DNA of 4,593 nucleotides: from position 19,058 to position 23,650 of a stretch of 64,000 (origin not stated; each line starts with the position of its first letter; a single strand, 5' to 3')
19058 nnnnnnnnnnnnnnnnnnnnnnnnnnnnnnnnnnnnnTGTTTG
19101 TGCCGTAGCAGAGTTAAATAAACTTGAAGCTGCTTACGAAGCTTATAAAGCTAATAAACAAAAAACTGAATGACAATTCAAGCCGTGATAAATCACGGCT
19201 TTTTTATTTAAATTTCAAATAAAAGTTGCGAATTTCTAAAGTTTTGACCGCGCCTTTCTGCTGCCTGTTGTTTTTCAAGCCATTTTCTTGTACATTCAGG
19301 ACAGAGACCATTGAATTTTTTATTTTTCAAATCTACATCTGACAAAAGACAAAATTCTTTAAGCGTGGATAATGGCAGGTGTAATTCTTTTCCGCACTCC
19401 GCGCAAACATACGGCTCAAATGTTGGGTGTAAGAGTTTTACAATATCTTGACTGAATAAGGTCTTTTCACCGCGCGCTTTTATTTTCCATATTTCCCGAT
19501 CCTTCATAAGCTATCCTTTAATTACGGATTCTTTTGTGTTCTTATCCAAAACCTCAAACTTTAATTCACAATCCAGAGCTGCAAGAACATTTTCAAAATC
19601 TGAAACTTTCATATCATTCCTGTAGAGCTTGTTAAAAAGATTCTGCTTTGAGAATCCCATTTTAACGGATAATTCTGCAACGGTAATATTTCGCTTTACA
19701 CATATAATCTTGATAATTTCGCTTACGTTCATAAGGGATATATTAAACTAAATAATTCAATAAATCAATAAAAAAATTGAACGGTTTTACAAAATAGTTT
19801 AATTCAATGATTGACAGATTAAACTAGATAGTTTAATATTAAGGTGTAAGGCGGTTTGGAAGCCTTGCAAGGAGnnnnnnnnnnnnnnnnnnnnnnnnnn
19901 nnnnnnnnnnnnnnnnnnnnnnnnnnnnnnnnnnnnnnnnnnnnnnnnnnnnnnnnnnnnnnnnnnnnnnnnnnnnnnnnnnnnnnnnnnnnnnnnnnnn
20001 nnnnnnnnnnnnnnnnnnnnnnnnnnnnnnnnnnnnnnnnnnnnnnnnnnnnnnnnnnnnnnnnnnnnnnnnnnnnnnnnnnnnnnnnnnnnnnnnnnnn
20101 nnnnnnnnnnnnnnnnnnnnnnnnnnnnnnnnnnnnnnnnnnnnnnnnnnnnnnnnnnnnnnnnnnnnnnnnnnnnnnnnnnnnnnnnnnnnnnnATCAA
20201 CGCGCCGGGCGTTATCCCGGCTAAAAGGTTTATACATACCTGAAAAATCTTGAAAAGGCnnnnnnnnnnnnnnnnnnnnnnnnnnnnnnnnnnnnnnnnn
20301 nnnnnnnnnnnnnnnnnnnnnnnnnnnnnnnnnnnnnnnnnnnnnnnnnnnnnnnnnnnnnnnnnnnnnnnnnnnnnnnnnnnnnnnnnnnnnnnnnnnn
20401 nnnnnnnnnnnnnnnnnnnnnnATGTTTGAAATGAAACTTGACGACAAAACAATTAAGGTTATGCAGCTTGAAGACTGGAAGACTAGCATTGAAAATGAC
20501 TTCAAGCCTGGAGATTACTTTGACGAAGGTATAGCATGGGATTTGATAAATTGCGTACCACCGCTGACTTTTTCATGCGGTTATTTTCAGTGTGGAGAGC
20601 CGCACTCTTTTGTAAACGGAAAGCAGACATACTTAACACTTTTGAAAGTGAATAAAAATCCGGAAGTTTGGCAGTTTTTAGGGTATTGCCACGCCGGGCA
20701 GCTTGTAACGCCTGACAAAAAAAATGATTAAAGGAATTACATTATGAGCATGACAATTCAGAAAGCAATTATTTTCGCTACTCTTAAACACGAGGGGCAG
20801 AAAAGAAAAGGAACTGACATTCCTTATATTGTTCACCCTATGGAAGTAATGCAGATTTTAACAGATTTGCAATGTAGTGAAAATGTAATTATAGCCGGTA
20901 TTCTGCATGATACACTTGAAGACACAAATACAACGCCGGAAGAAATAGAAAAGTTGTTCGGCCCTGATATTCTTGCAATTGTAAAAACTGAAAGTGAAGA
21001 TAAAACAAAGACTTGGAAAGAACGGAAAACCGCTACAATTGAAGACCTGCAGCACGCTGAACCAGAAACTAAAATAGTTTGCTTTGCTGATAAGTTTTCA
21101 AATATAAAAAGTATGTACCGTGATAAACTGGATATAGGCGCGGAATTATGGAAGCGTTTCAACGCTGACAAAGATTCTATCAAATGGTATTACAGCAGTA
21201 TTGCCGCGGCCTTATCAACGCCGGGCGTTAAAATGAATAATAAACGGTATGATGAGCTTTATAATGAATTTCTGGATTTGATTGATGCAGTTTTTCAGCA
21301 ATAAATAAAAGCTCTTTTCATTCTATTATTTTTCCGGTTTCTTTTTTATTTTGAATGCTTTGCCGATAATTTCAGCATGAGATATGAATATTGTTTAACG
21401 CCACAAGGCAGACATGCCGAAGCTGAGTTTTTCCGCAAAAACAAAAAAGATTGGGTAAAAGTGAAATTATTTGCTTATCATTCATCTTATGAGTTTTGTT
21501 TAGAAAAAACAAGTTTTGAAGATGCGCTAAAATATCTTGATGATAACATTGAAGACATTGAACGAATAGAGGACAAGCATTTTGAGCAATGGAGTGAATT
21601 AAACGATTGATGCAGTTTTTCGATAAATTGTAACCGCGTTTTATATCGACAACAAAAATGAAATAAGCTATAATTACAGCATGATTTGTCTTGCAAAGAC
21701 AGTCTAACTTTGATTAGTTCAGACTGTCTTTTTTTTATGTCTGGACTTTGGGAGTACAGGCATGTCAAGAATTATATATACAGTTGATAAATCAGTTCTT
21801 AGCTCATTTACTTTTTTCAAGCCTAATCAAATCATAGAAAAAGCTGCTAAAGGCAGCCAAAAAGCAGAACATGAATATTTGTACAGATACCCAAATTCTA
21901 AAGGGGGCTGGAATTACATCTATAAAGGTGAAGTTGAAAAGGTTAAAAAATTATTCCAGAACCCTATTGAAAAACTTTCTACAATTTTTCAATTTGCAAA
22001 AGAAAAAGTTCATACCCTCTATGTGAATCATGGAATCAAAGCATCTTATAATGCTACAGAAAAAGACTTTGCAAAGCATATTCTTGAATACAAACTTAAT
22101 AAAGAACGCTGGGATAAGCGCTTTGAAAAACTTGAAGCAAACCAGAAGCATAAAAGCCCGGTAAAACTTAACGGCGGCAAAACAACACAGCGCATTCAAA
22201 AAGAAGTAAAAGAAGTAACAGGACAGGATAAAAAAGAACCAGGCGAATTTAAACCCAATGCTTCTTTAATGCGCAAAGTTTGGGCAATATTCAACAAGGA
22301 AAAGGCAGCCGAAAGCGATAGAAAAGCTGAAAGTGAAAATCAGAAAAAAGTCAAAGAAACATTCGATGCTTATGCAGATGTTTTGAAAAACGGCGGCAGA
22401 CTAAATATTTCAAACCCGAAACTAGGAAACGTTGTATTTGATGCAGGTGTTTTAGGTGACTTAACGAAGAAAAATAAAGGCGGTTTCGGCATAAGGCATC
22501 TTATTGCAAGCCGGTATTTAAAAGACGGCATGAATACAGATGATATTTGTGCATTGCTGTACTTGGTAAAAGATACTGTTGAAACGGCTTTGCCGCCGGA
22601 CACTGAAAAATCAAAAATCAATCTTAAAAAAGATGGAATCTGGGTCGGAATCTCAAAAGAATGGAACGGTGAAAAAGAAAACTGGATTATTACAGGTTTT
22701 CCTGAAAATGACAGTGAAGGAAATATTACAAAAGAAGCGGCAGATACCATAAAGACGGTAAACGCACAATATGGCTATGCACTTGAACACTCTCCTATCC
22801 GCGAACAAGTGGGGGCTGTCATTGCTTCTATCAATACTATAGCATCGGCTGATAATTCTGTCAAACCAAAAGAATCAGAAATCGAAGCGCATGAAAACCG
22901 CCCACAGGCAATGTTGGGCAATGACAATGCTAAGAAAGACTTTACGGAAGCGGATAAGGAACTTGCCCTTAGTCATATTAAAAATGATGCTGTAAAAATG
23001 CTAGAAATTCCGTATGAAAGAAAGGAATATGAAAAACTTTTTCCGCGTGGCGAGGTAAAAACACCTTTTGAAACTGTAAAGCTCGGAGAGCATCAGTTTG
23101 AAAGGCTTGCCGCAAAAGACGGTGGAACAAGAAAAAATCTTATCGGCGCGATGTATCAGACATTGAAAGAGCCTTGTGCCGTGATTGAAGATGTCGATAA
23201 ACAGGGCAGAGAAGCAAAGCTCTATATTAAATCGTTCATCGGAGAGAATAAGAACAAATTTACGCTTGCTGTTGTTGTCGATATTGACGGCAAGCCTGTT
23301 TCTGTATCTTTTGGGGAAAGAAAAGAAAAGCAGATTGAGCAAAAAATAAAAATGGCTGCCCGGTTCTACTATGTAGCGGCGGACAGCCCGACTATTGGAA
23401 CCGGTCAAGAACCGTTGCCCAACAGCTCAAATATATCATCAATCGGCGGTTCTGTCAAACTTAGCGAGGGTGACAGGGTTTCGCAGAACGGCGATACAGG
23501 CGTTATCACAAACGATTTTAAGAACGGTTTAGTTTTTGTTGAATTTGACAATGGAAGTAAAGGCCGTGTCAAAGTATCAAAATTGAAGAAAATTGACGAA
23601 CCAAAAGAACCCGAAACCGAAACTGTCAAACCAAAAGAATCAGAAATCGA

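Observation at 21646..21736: Seven-copy plus-strand leader hairpin with compensatory base changes at the 5' end of late transcription units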

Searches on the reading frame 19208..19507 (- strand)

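Call 72: search_protein_families(library=pfam, max_evalue=0.01, proteins=[window:19208-19507:-])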
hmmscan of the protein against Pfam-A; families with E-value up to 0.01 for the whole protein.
window:19208-19507:- (99 aa): 5 families
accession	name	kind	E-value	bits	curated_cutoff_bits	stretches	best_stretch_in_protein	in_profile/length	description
PF25206.1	DUF7836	-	0.00077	19.7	26.7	0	68-91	9-32/59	Domain of unknown function (DUF7836)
PF23137.1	HVO_0758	-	0.004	17.4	27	0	28-43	16-31/55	HVO_0758 mu-protein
PF18439.7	zf_UBZ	-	0.0057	16.7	25.6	0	32-43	2-13/32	Ubiquitin-Binding Zinc Finger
PF05810.19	NinF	-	0.0063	16.9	27.5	0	35-43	2-10/25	NinF protein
PF24453.1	DUF7569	-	0.0083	16.6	27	0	34-83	6-51/70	Family of unknown function (DUF7569)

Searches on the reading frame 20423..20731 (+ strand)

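Call 72: search_protein_families(library=pfam, max_evalue=0.01, proteins=[window:20423-20731:+])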
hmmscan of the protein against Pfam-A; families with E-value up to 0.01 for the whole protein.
window:20423-20731:+ (102 aa): 1 family
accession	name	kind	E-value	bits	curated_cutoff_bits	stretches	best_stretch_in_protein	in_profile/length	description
PF21302.3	Zn_ribbon_RlmA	-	0.0088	16.5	27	0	44-78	6-40/44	RlmA, N-terminal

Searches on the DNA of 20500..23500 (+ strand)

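Call 6: search_dna_similar(query=window:20500-23500:+, collection=phages, mode=near)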
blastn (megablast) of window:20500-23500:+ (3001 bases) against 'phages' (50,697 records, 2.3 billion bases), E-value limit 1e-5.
No match.
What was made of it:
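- Tried and rejected: There is no DNA match (call 6).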
